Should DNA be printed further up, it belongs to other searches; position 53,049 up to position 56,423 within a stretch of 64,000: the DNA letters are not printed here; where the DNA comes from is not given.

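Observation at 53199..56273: Stand-alone tandem-TIR / Sel1 / TPR protein inserted antisense into a housekeeping block: candidate single-gene sensor-effector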

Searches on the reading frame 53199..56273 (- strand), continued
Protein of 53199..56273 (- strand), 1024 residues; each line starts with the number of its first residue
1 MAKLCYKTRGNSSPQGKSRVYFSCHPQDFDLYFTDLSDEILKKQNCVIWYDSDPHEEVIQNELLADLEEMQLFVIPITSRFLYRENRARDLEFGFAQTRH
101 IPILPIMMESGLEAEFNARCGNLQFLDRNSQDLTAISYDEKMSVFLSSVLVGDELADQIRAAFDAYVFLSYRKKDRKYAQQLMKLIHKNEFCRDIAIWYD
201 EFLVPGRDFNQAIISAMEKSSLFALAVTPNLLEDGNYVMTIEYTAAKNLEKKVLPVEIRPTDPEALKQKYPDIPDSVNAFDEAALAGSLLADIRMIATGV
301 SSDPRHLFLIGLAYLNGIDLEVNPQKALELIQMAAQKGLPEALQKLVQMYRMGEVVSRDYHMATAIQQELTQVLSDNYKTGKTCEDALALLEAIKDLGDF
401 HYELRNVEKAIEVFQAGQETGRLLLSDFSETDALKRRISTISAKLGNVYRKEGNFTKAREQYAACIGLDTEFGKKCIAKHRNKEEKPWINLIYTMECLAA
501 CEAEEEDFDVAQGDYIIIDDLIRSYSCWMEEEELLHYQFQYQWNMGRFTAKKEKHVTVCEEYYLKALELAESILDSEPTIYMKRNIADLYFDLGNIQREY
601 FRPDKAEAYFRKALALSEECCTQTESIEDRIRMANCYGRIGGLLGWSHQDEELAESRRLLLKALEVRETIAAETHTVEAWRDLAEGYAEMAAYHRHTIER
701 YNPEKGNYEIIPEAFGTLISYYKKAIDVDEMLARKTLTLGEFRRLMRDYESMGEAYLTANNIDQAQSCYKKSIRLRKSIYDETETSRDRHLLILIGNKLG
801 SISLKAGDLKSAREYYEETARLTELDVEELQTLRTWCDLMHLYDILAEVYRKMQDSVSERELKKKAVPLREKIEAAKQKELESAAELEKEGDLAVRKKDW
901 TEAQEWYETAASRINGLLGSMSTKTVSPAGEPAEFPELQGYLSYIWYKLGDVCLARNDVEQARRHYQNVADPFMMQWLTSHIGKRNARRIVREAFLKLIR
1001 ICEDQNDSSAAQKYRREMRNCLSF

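Call 68: fold_search(model_id=the predicted structure, library=pdb)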
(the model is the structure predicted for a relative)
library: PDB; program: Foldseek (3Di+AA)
matches with E <= 10: 1500; with E <= 0.001: 325
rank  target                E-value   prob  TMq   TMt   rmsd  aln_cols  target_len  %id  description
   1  9hvq_Q                4.6e-12  1.00  0.24  0.27  35.4      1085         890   12  Structure of the transcribing Pol II-DSIF-PAF-SPT6-RECQL5 complex (released 2025-07-16)
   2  9rtt_Q                2.6e-11  1.00  0.19  0.21  31.8      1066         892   11  Activated Elongation Complex with IWS1 and ELOF1 (released 2025-09-03)
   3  4buj_B                1.1e-10  1.00  0.22  0.18  29.2      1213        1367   10  Crystal structure of the S. cerevisiae Ski2-3-8 complex (released 2013-08-28)
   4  8q9t_E                1.3e-10  1.00  0.17  0.16  31.7      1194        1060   11  CryoEM structure of a S. Cerevisiae Ski238 complex bound to RNA (released 2023-11-29)
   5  4buj_F                2.5e-10  1.00  0.18  0.15  33.4      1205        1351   10  Crystal structure of the S. cerevisiae Ski2-3-8 complex (released 2013-08-28)
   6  8qca_B                5.6e-10  1.00  0.28  0.35  23.7       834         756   10  CryoEM structure of a S. Cerevisiae Ski2387 complex in the closed state bound to RNA (released 2023-11-15)
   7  7qdr_B                6.2e-10  1.00  0.21  0.18  30.2      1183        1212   10  Apo human SKI complex in the closed state (released 2022-02-02)
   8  7qdz_B                1.1e-09  1.00  0.21  0.20  28.9       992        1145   10  80S-bound human SKI complex in the closed state (released 2022-02-09)
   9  8fgw_D                1.3e-09  1.00  0.17  0.15  30.3      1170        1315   12  Human IFT-A complex structures provide molecular insights into ciliary transport (released 2023-02-22)
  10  7t7t_A                1.8e-09  1.00  0.24  0.48  19.2       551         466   14  Structure of TSK/BRU1 bound to histone H3.1 (released 2022-03-30)
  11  9g8r_B                3.0e-09  1.00  0.21  0.20  22.8       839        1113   13  human SKI7-SKI238 complex in the open state (released 2024-10-16)
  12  6af0_A                3.7e-09  1.00  0.15  0.17  29.0       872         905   12  Structure of Ctr9, Paf1 and Cdc73 ternary complex from Myceliophthora thermophila (released 2018-09-19)
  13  7qds_B                6.0e-09  1.00  0.23  0.23  27.6       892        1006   11  Apo human SKI complex in the open state (released 2022-02-02)
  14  8bbg_D                6.0e-09  1.00  0.15  0.13  29.3      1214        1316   12  Structure of the IFT-A complex; anterograde IFT-A train model (released 2022-12-21)
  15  5dse_C                6.5e-09  1.00  0.20  0.26  21.5       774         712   12  Crystal Structure of the TTC7B/Hyccin Complex (released 2015-12-02)
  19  8qcb_B                1.3e-08  1.00  0.25  0.36  21.0       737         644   10  CryoEM structure of a S. Cerevisiae Ski2387 complex in the open state (released 2023-11-08)
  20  8j8q_C                1.7e-08  1.00  0.15  0.17  29.4       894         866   11  Structure of the four-component Paf1 complex from Saccharomyces eubayanus (released 2023-05-24)
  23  7yeh_A                2.8e-08  1.00  0.20  0.20  19.1       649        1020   16  Cryo-EM structure of human OGT-OGA complex (released 2023-07-12)
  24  7yea_A                3.0e-08  1.00  0.26  0.26  15.1       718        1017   15  Human O-GlcNAc transferase Dimer (released 2023-07-12)
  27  8j8p_C                3.7e-08  1.00  0.17  0.19  27.8       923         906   12  Structure of the four-component Paf1 complex from Saccharomyces eubayanus (released 2023-05-24)
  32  8hmc_C                6.2e-08  1.00  0.24  0.34  16.4       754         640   13  base module state 1 of Tetrahymena IFT-A (released 2023-06-14)
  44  8fy4_B                9.8e-08  1.00  0.27  0.43  14.1       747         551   12  Structure of NOT1:NOT10:NOT11 module of the chicken CCR4-NOT complex (released 2023-08-30)
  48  8bda_E                1.3e-07  1.00  0.13  0.11  30.6      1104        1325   10  IFTA complex in anterograde intraflagellar transport trains (Chlamydomonas reinhardtii) (released 2023-01-11)
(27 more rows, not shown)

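Call 81: search_solved_structures(query=A5, max_evalue=0.001, show_alignments=0)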
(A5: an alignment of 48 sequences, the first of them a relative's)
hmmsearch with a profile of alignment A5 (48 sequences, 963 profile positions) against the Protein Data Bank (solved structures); distinct sequences matched with E-value up to 0.001: 105 (the best 60 are shown).
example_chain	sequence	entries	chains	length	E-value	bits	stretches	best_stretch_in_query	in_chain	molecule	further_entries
6ok3_A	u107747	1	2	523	8.4e-32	113.6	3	311-372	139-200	Sel1 repeat protein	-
9qhb_A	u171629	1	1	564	6.1e-26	94.2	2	491-892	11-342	Engineered tetratricopeptide repeat protein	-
4bwr_A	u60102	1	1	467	3e-23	85.3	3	308-426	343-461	PROTEIN CORRESPONDING TO LOCUS C5321 FROM CFT073 E.COLI STRAIN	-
8sxq_A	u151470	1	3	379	3.8e-22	81.7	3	315-372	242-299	SEL-1 repeat protein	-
7yeh_B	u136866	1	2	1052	1.9e-19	72.8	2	480-781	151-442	UDP-N-acetylglucosamine--peptide N-acetylglucosaminyltransferase 110 kDa subunit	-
4wng_A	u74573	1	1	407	8.3e-19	70.6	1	575-874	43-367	G-protein-signaling modulator 2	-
3sf4_A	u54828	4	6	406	8.6e-19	70.6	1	575-875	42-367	G-protein-signaling modulator 2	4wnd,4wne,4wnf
6onw_A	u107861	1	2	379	1.1e-18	70.3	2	305-373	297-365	Sel1 repeat protein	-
8bu0_A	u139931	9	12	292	5.2e-18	68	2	679-898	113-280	Consensus tetratricopeptide repeat protein | Crystal structure of an 8-repeat consensus TPR superhelix with Zinc. | Monomer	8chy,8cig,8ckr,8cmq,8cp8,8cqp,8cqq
8ket_C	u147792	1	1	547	5.4e-18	67.9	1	311-367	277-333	Protein sel-1 homolog 1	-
6ork_A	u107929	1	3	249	5.6e-18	67.9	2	305-375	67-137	Sel1 repeat protein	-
5o01_A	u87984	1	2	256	5.6e-18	67.9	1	486-707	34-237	BKLC (bacterial kinesin-light chain-like)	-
9uav_C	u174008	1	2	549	6.3e-18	67.7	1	311-367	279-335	Protein sel-1 homolog 1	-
6hc2_A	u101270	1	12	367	7e-18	67.6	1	574-862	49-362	G-protein-signaling modulator 2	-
5o09_1C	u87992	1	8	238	1.8e-17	66.2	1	486-706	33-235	Bacterial kinesin light chain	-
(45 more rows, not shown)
